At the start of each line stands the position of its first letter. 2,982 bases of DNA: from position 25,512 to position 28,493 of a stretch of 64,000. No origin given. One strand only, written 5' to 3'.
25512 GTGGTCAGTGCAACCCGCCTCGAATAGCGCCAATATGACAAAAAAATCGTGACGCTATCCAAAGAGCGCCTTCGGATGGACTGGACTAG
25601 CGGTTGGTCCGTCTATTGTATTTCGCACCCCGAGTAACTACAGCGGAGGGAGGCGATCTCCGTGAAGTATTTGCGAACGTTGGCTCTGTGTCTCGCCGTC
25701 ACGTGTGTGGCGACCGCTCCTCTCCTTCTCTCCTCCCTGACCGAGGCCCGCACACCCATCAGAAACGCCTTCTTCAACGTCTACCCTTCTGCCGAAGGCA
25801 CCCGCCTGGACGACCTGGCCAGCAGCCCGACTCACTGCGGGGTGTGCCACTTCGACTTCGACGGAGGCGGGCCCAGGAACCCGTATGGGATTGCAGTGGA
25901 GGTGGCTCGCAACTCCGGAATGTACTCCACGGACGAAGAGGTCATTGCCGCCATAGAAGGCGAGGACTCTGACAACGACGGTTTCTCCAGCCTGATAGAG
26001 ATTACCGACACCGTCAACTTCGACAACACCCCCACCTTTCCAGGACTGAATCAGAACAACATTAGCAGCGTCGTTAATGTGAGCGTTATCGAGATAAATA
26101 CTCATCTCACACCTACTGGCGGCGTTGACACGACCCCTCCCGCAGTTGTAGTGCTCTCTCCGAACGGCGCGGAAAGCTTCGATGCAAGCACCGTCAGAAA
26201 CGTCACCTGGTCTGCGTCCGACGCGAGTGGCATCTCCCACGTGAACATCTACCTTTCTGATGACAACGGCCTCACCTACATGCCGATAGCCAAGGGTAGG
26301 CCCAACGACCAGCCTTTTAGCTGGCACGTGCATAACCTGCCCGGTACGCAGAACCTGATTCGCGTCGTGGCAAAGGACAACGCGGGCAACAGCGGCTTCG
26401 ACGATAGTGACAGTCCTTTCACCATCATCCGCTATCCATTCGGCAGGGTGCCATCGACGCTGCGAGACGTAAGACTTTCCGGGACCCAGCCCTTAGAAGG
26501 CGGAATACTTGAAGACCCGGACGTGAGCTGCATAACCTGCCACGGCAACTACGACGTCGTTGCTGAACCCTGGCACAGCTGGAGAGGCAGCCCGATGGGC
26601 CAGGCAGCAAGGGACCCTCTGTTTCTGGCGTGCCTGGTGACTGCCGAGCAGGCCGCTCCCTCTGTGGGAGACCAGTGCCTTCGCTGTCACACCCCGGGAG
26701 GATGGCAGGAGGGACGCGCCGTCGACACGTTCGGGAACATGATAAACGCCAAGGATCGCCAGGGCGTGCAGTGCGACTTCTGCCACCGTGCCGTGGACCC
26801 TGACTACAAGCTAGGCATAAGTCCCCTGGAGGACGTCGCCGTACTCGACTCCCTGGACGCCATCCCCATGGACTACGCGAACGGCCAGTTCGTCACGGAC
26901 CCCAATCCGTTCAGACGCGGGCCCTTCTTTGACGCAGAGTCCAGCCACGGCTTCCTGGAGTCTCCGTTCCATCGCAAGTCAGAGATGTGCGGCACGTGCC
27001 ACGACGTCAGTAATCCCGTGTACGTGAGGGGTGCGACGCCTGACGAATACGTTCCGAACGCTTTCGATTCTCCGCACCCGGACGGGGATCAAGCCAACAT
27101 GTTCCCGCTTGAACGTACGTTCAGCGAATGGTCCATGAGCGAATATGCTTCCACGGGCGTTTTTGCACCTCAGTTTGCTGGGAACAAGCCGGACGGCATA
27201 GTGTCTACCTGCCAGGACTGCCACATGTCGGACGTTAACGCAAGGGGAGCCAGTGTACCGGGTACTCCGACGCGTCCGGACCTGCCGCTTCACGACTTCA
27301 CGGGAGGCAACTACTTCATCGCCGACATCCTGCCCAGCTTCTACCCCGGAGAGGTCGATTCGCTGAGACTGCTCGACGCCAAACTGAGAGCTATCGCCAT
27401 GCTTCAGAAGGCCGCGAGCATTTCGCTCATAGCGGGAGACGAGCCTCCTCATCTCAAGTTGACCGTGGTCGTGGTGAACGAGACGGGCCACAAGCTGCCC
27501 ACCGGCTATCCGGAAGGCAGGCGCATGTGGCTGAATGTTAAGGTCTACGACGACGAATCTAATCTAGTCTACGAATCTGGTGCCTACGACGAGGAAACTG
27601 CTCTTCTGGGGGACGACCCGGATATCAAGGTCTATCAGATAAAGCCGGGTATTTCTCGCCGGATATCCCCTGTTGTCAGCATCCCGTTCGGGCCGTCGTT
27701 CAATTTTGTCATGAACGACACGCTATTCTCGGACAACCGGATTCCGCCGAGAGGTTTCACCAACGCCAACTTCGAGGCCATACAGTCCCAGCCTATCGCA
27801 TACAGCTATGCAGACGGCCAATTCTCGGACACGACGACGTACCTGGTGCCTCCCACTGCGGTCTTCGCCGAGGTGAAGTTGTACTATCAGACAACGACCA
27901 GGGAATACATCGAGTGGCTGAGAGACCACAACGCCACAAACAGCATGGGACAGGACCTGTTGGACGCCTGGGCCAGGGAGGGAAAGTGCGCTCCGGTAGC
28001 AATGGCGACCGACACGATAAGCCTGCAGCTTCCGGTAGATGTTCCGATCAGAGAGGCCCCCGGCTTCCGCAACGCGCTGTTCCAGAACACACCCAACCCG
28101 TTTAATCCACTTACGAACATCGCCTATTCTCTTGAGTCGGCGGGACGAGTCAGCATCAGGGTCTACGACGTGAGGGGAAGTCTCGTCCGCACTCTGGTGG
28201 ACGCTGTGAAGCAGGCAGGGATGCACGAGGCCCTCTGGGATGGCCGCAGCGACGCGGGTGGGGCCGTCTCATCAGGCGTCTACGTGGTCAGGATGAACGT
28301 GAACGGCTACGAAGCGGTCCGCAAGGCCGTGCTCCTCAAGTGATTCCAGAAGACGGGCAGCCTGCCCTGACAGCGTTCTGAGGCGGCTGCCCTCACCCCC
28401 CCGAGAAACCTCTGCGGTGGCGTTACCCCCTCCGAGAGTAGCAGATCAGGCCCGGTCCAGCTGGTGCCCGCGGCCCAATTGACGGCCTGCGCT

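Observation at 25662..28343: Six-heme c-type cytochrome exported as T9SS cargo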

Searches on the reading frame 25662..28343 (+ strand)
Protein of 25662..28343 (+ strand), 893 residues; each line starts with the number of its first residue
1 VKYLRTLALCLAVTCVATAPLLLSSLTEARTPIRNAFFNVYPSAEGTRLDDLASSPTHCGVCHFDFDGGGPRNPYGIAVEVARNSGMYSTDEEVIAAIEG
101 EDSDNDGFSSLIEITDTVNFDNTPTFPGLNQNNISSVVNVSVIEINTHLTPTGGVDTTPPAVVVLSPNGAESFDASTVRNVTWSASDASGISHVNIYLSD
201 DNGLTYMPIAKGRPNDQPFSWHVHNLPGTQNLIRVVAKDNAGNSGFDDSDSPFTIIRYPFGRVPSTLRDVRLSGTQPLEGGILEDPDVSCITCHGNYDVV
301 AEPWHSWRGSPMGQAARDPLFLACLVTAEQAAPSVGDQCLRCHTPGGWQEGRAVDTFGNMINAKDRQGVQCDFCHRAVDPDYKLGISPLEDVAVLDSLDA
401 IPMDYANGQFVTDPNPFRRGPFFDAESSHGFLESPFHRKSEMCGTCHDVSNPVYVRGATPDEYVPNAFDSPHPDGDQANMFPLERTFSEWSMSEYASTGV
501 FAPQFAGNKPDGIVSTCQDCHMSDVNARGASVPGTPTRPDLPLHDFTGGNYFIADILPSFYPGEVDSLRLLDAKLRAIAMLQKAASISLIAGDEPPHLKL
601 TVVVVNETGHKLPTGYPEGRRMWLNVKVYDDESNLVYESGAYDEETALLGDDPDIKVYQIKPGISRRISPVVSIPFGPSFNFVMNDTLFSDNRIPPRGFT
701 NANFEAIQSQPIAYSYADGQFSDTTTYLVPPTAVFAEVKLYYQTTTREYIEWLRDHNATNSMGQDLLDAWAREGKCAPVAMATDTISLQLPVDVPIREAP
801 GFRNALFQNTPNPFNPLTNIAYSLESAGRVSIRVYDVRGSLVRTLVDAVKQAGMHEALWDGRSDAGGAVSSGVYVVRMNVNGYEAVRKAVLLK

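Call 3: search_protein_families(library=pfam, proteins=[window:25662-28343:+], max_evalue=1)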
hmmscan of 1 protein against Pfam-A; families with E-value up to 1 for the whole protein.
window:25662-28343:+ (893 aa): 8 families
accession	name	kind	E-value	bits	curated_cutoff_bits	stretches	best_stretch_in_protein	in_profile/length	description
PF13860.13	FlgD_ig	-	1.7e-08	34.8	27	1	825-879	20-74/79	FlgD Ig-like domain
PF22113.1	Mtrc-MtrF_II-IV_dom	-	1.3e-05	25.3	30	1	285-377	79-165/176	Outer membrane cytochrome MtrC/MtrF-like, domains II/IV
PF14522.11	Cytochrome_C7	-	3.7e-05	23.9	24.8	0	438-451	39-52/67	Cytochrome c7 and related cytochrome c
PF17957.7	Big_7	-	7.9e-05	23.7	24.1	1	160-226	1-61/70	Bacterial Ig domain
PF18962.6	Por_Secre_tail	-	0.00013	22.6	27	1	811-890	3-74/75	Secretion system C-terminal sorting domain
PF10342.15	Kre9_KNH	-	0.0014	19.8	24.6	1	166-239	1-79/94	Kre9/KNH-like N-terminal Ig-like domain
PF13435.11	Cytochrome_C554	-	0.012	17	20.8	1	290-375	2-83/84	Cytochrome c554 and c-prime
PF14537.11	Cytochrom_c3_2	-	0.024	15.5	25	0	332-377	22-66/79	Cytochrome c3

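Call 4: search_protein_families(library=ncbifam, proteins=[window:25662-28343:+], max_evalue=1)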
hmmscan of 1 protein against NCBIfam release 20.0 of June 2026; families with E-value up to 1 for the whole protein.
window:25662-28343:+ (893 aa): 19 families
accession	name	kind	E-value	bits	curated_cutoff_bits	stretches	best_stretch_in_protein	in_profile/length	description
NF033707.1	T9SS_sortase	equivalog_domain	1.6e-07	29.4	420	1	805-882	997-1079/1095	type IX secretion system sortase PorU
NF009276.0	PRK12633.1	equivalog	2.2e-06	27.6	383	1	822-882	122-183/234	flagellar basal body rod modification protein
NF040886.1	cyt_C_like_Sec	equivalog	2.3e-06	26.5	250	1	511-639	240-338/423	multiheme c-type cytochrome (seleno)protein ExtKL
NF041762.1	diheme_GEGP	equivalog_domain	2.7e-06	26.8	300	1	35-118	12-112/359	GEGP motif-containing diheme protein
NF005176.1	PRK06655.1-1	equivalog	3.6e-06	27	230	1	825-881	94-150/197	flagellar hook assembly protein FlgD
NF052323.1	T9SSA_dep_M6i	equivalog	3e-05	22.2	600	1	808-881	959-1027/1043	T9SS-dependent M6-like inactivated metalloprotease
TIGR04183.1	Por_Secre_tail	domain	4.9e-05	23.2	23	1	811-888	3-68/72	T9SS type A sorting domain-containing protein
NF009452.0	PRK12812.1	equivalog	0.00045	19.5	258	1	828-882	152-208/289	flagellar basal body rod modification protein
NF038113.1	T9SSA_dep_M36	equivalog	0.0092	14.1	885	1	802-889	788-866/869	T9SS-dependent M36 family metallopeptidase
NF009277.0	PRK12634.1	equivalog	0.0094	16.1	333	1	825-879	119-173/221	flagellar basal body rod modification protein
NF052228.1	T9SS_PorZ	equivalog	0.02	13.3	260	1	830-878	697-740/757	type IX secretion system anionic LPS delivery protein PorZ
NF041198.1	UshA_like_PCGU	equivalog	0.031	12.9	275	1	336-377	442-481/519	UshA-like (seleno)protein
TIGR03146.1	cyt_nit_nrfB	equivalog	0.034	14.4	166.6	1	337-386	12-58/145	cytochrome c nitrite reductase pentaheme subunit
NF008659.0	PRK11659.1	equivalog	0.035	13.8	184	0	337-386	47-93/188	cytochrome c nitrite reductase pentaheme subunit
NF041895.1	choice_anch_V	domain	0.17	11.9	42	0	427-467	12-53/150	choice-of-anchor V domain-containing protein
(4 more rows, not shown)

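Call 9: find_homologous_proteins(query=window:25662-28343:+, max_evalue=0.00001)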
Query window:25662-28343:+ (893 aa): 1803 proteins with E <= 0.00001 among 8000 candidates; the best 120 are listed.
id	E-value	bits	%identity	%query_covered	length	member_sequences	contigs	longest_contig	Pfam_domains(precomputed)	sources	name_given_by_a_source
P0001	0.0e+0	2092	100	100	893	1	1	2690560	PF13860.13,PF22113.2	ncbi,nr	ncbi:MAG: hypothetical protein JSW03_09735 [Candidatus Eiseniibacteriota bacterium]|nr:MAG: hypothet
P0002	0.0e+0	1720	79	100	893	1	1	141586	PF17957.8,PF13860.13,PF22113.2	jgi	jgi:hypothetical protein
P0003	0.0e+0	1526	72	100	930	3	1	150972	PF13860.13,PF22113.2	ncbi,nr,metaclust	ncbi:MAG: hypothetical protein AMJ46_04260 [Latescibacteria bacterium DG_63]|nr:MAG: hypothetical pr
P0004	0.0e+0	1520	71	100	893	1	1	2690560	PF17957.8,PF13860.13,PF14522.12,PF22113.2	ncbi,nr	ncbi:MAG: T9SS type A sorting domain-containing protein [Candidatus Eiseniibacteriota bacterium]|nr:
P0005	0.0e+0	1510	71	100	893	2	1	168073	PF17957.8,PF18962.8,PF13860.13,PF22113.2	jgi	jgi:hypothetical protein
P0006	0.0e+0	1393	66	97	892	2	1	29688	PF13860.13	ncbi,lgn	-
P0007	0.0e+0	1324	65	97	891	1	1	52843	PF17957.8,PF13860.13,PF22113.2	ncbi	-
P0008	0.0e+0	1287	62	100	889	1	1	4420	PF17957.8,PF13860.13,PF22113.2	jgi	jgi:hypothetical protein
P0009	0.0e+0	1276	62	98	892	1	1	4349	PF17957.8,PF13860.13,PF14522.12,PF22113.2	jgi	jgi:hypothetical protein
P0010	0.0e+0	1260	62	98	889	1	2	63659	PF17957.8,PF13860.13,PF22113.2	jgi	jgi:hypothetical protein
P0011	0.0e+0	1252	62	97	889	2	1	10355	PF13585.13,PF17957.8,PF18962.8,PF13860.13,PF14522.12,PF22113.2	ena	-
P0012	0.0e+0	1247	61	98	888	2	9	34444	PF17957.8,PF13860.13,PF22113.2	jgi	-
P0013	0.0e+0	1243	61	98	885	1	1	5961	PF17957.8,PF13860.13,PF14522.12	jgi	jgi:hypothetical protein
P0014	0.0e+0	1243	60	99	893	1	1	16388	PF18962.8,PF13860.13,PF22113.2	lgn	-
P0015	0.0e+0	1235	60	100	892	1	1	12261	PF13860.13,PF22113.2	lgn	-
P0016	0.0e+0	1234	61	98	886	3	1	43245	PF18962.8,PF13860.13,PF14522.12,PF22113.2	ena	-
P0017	0.0e+0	1233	62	97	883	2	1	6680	PF17957.8,PF18962.8,PF13860.13,PF14522.12,PF22113.2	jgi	jgi:cytochrome c553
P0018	0.0e+0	1231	59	100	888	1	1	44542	PF13585.13,PF18962.8,PF13860.13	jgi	jgi:hypothetical protein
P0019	0.0e+0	1229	60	100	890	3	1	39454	PF17957.8,PF18962.8,PF13860.13,PF22113.2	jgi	jgi:hypothetical protein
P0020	0.0e+0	1227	59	99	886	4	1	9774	PF13585.13,PF13860.13,PF14522.12,PF22113.2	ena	-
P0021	0.0e+0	1224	60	97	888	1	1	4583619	PF17957.8,PF13860.13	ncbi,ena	-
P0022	0.0e+0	1223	60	97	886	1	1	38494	PF17957.8,PF13860.13,PF14522.12,PF22113.2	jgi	jgi:hypothetical protein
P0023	0.0e+0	1219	60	100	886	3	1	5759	PF17957.8,PF18962.8,PF13860.13,PF22113.2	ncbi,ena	-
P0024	0.0e+0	1219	61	97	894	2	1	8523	PF17957.8,PF18962.8,PF13860.13,PF22113.2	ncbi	-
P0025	0.0e+0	1218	61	98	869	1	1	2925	PF17957.8,PF18962.8,PF13860.13,PF14522.12,PF22113.2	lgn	-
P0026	0.0e+0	1216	60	100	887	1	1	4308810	PF13860.13,PF22113.2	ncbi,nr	ncbi:MAG: T9SS type A sorting domain-containing protein [Candidatus Latescibacterota bacterium]|nr:M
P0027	0.0e+0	1212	60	98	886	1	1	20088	PF17957.8,PF18962.8,PF13860.13,PF14522.12,PF22113.2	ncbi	-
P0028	0.0e+0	1210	58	99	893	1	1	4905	PF18962.8,PF13860.13,PF14522.12,PF22113.2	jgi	jgi:hypothetical protein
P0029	0.0e+0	1210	59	100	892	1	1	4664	PF13860.13,PF14522.12,PF22113.2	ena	-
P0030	0.0e+0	1209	60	100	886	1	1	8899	PF18962.8,PF13860.13,PF14522.12,PF22113.2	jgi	jgi:hypothetical protein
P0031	0.0e+0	1209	58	100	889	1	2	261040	PF17957.8,PF13860.13,PF22113.2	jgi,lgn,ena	-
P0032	0.0e+0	1209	60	99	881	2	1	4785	PF18962.8,PF13860.13,PF14522.12,PF22113.2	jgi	jgi:hypothetical protein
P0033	0.0e+0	1208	60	98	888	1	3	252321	PF13585.13,PF17957.8,PF13860.13,PF14522.12,PF22113.2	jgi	jgi:hypothetical protein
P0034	0.0e+0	1207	59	100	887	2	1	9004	PF17957.8,PF13860.13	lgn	-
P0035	0.0e+0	1207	58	100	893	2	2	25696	PF17957.8,PF18962.8,PF13860.13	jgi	jgi:hypothetical protein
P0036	0.0e+0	1206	61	98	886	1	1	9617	PF18962.8,PF13860.13,PF22113.2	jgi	jgi:cytochrome c553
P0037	0.0e+0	1205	59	100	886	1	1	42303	PF18962.8,PF13860.13,PF22113.2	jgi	jgi:hypothetical protein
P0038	0.0e+0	1205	59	97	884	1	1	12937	PF17957.8,PF13860.13,PF14522.12,PF22113.2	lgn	-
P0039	0.0e+0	1203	60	98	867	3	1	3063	PF17957.8,PF18962.8,PF13860.13,PF22113.2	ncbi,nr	ncbi:MAG TPA: FlgD immunoglobulin-like domain containing protein [Candidatus Krumholzibacteria bacte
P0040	0.0e+0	1202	61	97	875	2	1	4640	PF17957.8,PF18962.8,PF13860.13,PF14522.12,PF22113.2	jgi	jgi:cytochrome c553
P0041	0.0e+0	1200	59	100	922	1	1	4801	PF13860.13,PF14522.12,PF22113.2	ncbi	-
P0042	0.0e+0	1199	58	100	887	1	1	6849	PF17957.8,PF18962.8,PF13860.13,PF14522.12,PF22113.2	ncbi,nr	ncbi:MAG TPA: FlgD immunoglobulin-like domain containing protein [Candidatus Krumholzibacteria bacte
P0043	0.0e+0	1198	59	99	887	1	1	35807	PF13860.13,PF14522.12,PF22113.2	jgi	jgi:hypothetical protein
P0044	0.0e+0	1198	59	100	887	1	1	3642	PF13860.13,PF14522.12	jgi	-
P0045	0.0e+0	1197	58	100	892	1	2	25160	PF18962.8,PF13860.13,PF22113.2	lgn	-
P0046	0.0e+0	1195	59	100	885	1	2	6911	PF17957.8,PF13860.13,PF14522.12,PF22113.2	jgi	jgi:hypothetical protein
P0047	0.0e+0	1195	59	98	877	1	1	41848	PF13860.13,PF14522.12,PF22113.2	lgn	-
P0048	0.0e+0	1191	59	99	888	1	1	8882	PF18962.8,PF13860.13,PF14522.12,PF22113.2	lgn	-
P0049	0.0e+0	1191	59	100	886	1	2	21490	PF18962.8,PF13860.13,PF22113.2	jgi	jgi:hypothetical protein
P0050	0.0e+0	1189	58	100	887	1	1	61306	PF17957.8,PF18962.8,PF13860.13,PF14522.12,PF22113.2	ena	-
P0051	0.0e+0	1189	59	98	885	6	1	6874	PF17957.8,PF13860.13,PF14522.12,PF22113.2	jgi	jgi:hypothetical protein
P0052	0.0e+0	1189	57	100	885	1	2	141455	PF13860.13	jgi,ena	jgi:hypothetical protein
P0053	0.0e+0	1188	59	97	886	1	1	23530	PF13860.13,PF14522.12,PF22113.2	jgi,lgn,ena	-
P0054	0.0e+0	1188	57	100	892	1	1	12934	PF18962.8,PF13860.13,PF14522.12,PF22113.2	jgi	jgi:cytochrome c553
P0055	0.0e+0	1187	60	98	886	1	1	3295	PF13860.13,PF22113.2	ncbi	ncbi:MAG: FlgD immunoglobulin-like domain containing protein [bacterium]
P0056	0.0e+0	1186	60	98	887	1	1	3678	PF13860.13,PF14522.12,PF22113.2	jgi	-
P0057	0.0e+0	1186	59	97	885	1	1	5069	PF17957.8,PF18962.8,PF13860.13,PF14522.12,PF22113.2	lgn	-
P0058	0.0e+0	1186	58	99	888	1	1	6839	PF17957.8,PF13860.13,PF22113.2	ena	-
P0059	0.0e+0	1184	59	98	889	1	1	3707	PF24893.1,PF13860.13,PF14522.12,PF22113.2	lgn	-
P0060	0.0e+0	1184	59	97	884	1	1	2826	PF13860.13,PF14522.12,PF22113.2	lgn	-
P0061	0.0e+0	1183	58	100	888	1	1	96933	PF13860.13,PF22113.2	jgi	jgi:hypothetical protein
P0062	0.0e+0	1183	60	97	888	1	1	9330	PF13860.13,PF14522.12,PF22113.2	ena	-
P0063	0.0e+0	1182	58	100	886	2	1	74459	PF13860.13,PF22113.2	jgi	jgi:hypothetical protein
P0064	0.0e+0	1181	57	99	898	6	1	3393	PF17957.8,PF13860.13,PF14522.12,PF22113.2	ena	-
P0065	0.0e+0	1181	59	97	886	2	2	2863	PF13860.13,PF14522.12,PF22113.2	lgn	-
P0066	0.0e+0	1180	58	97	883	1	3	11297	PF17957.8,PF18962.8,PF13860.13,PF22113.2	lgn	-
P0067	0.0e+0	1178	58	100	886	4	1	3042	PF18962.8,PF13860.13,PF14522.12,PF22113.2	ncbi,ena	-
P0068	0.0e+0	1173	57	97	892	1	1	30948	PF17957.8,PF13860.13,PF22113.2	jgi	jgi:hypothetical protein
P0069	0.0e+0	1172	58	100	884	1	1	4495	PF18962.8,PF13860.13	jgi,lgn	jgi:hypothetical protein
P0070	0.0e+0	1172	59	98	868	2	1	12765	PF17957.8,PF18962.8,PF13860.13,PF22113.2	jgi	jgi:hypothetical protein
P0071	0.0e+0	1171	59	97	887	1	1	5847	PF18962.8,PF13860.13,PF14522.12,PF22113.2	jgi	jgi:cytochrome c553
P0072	0.0e+0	1171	58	100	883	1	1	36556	PF17957.8,PF18962.8,PF13860.13,PF22113.2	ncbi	-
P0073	0.0e+0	1170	58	98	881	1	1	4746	PF13860.13,PF14522.12,PF22113.2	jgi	jgi:hypothetical protein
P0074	0.0e+0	1170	59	98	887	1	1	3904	PF13860.13,PF22113.2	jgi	jgi:hypothetical protein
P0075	0.0e+0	1170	58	99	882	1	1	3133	PF17957.8,PF18962.8,PF13860.13,PF14522.12,PF22113.2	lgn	-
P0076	0.0e+0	1170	57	99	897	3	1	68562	PF17957.8,PF13860.13,PF22113.2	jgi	jgi:hypothetical protein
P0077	0.0e+0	1168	57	100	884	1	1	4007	PF17957.8,PF18962.8,PF13860.13,PF22113.2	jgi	jgi:hypothetical protein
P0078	0.0e+0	1167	57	99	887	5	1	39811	PF17957.8,PF13860.13,PF22113.2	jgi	jgi:hypothetical protein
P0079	0.0e+0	1165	57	100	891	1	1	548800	PF13860.13,PF22113.2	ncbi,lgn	-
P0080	0.0e+0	1165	58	97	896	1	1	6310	PF18962.8,PF13860.13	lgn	-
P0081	0.0e+0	1165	57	100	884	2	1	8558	PF13860.13,PF22113.2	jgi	jgi:hypothetical protein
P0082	0.0e+0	1161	58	98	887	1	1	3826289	PF13860.13,PF22113.2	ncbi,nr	ncbi:MAG: T9SS type A sorting domain-containing protein [Candidatus Latescibacterota bacterium]|nr:M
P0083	0.0e+0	1161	57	100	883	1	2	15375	PF13860.13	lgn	-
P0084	0.0e+0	1160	57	100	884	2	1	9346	PF18962.8,PF13860.13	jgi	jgi:cytochrome c553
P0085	0.0e+0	1159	57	97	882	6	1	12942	PF17957.8,PF13860.13,PF22113.2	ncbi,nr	ncbi:T9SS type A sorting domain-containing protein [bacterium]|nr:T9SS type A sorting domain-contain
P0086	0.0e+0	1156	56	99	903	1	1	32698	PF17957.8,PF13860.13,PF22113.2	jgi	jgi:hypothetical protein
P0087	0.0e+0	1155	57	99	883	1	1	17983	PF18962.8,PF13860.13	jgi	jgi:hypothetical protein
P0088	0.0e+0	1155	57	100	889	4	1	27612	PF13860.13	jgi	-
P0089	0.0e+0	1154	56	99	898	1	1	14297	PF17957.8,PF18962.8,PF13860.13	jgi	jgi:hypothetical protein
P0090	0.0e+0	1154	58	99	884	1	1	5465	PF17957.8,PF18962.8,PF13860.13,PF22113.2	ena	-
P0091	0.0e+0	1154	57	100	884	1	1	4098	PF17957.8,PF18962.8,PF13860.13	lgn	-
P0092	0.0e+0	1153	58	97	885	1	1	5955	PF13860.13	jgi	jgi:hypothetical protein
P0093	0.0e+0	1153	57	99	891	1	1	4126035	PF17957.8,PF18962.8,PF13860.13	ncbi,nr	ncbi:MAG: T9SS type A sorting domain-containing protein [bacterium]|nr:MAG: T9SS type A sorting doma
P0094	0.0e+0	1153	57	100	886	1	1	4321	PF13860.13,PF14522.12,PF22113.2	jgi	-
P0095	0.0e+0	1153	57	97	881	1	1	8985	PF13860.13,PF14522.12,PF22113.2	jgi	jgi:hypothetical protein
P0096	0.0e+0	1152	59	97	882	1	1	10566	PF17957.8,PF13860.13,PF22113.2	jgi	-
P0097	0.0e+0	1152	58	99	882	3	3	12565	PF17957.8,PF18962.8,PF13860.13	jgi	jgi:hypothetical protein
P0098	0.0e+0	1151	56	99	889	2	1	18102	PF18962.8,PF13860.13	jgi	-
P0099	0.0e+0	1151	57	100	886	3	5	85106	PF18962.8,PF13860.13,PF22113.2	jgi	jgi:hypothetical protein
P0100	0.0e+0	1151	58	100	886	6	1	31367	PF13860.13,PF14522.12,PF22113.2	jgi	-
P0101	0.0e+0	1150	59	97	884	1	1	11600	PF17957.8,PF18962.8,PF13860.13,PF22113.2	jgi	jgi:hypothetical protein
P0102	0.0e+0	1149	58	99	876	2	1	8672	PF18962.8,PF13860.13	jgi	jgi:hypothetical protein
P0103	0.0e+0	1148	56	100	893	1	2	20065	PF18962.8,PF22113.2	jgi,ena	-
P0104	0.0e+0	1145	57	98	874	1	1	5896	PF13860.13,PF22113.2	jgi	-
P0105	0.0e+0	1144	56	100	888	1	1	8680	PF17957.8,PF13860.13,PF14522.12,PF22113.2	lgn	-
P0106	0.0e+0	1144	57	100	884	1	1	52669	PF17957.8,PF13860.13,PF22113.2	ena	-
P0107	0.0e+0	1143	56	97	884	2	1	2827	PF18962.8,PF13860.13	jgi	-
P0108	0.0e+0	1142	56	100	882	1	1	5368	PF17957.8,PF18962.8,PF13860.13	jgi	-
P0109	0.0e+0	1142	57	98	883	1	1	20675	PF13860.13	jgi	jgi:hypothetical protein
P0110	0.0e+0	1142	58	97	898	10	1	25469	PF17957.8,PF18962.8,PF13860.13,PF14522.12,PF22113.2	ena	-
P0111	0.0e+0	1142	57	97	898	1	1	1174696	PF17957.8,PF13860.13,PF14522.12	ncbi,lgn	-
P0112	0.0e+0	1142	55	100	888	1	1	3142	PF13860.13,PF22113.2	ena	-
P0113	0.0e+0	1142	56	100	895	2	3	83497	PF18962.8,PF13860.13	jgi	jgi:hypothetical protein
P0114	0.0e+0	1141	58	99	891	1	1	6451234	PF17957.8,PF13860.13,PF22113.2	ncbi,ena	-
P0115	0.0e+0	1140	56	99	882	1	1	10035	PF17957.8,PF13860.13,PF22113.2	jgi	jgi:hypothetical protein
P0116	0.0e+0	1140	57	100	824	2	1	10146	PF18962.8,PF13860.13,PF14522.12,PF22113.2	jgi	jgi:hypothetical protein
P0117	0.0e+0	1139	60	90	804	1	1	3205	PF13860.13,PF14522.12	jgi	jgi:hypothetical protein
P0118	0.0e+0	1139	56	100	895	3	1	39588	PF17957.8,PF18962.8,PF13860.13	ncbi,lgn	-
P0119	0.0e+0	1139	57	97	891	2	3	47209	PF18962.8,PF13860.13,PF22113.2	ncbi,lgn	-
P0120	0.0e+0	1139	56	99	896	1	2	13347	PF18962.8,PF13860.13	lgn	-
